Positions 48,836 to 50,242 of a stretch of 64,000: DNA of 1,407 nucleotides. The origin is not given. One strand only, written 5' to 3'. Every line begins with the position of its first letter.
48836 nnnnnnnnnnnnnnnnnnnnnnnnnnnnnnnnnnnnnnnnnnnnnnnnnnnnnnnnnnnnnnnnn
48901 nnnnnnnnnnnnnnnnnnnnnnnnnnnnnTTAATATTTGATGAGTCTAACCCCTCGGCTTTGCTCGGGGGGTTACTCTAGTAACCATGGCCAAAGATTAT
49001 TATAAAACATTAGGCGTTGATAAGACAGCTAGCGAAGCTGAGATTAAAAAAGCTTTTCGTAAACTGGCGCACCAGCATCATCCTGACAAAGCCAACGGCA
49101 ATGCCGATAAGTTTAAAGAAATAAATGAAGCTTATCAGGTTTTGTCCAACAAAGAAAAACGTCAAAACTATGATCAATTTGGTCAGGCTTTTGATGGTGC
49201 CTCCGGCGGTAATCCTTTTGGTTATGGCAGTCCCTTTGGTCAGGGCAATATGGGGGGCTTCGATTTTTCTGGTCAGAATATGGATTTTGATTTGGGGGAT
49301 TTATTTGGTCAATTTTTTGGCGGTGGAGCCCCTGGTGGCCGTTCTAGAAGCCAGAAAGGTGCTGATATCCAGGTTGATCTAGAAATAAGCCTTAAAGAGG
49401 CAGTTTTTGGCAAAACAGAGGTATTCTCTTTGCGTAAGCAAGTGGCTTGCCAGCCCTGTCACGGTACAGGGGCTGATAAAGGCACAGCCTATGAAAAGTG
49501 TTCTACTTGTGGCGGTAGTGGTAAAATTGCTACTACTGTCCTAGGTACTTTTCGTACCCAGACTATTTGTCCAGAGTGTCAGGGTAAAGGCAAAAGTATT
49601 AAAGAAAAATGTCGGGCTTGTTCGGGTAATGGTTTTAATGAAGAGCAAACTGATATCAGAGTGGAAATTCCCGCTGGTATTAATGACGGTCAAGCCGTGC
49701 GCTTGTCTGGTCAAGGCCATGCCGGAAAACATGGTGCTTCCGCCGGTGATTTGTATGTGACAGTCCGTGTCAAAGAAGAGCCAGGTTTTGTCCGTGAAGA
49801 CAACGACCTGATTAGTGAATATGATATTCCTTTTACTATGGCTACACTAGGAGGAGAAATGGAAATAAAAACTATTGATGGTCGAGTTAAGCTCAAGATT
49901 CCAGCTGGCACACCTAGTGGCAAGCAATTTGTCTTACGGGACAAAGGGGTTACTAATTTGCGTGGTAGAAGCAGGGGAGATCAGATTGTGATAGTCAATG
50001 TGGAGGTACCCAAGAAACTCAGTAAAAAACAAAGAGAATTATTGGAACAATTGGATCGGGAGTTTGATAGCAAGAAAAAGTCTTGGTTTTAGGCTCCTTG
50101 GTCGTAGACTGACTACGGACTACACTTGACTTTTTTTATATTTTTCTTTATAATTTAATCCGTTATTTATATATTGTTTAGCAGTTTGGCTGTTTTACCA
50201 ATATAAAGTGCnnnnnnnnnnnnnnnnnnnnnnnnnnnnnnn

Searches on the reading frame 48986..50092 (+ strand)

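Call 88: search_protein_families(library=pfam, proteins=[window:48986-50092:+], max_evalue=0.00001)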
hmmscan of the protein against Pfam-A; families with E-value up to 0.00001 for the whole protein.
window:48986-50092:+ (368 aa): 3 families
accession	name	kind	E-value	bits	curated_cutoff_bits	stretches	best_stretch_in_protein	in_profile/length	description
PF01556.23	DnaJ_C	-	1.7e-47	161.7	26.6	1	128-342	1-152/152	DnaJ C terminal domain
PF00226.36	DnaJ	-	8.1e-25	87.1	27.8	1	4-63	1-63/63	DnaJ domain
PF00684.25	DnaJ_CXXCXGXG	-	7.8e-14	52.1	32.7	1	155-216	1-65/65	DnaJ central domain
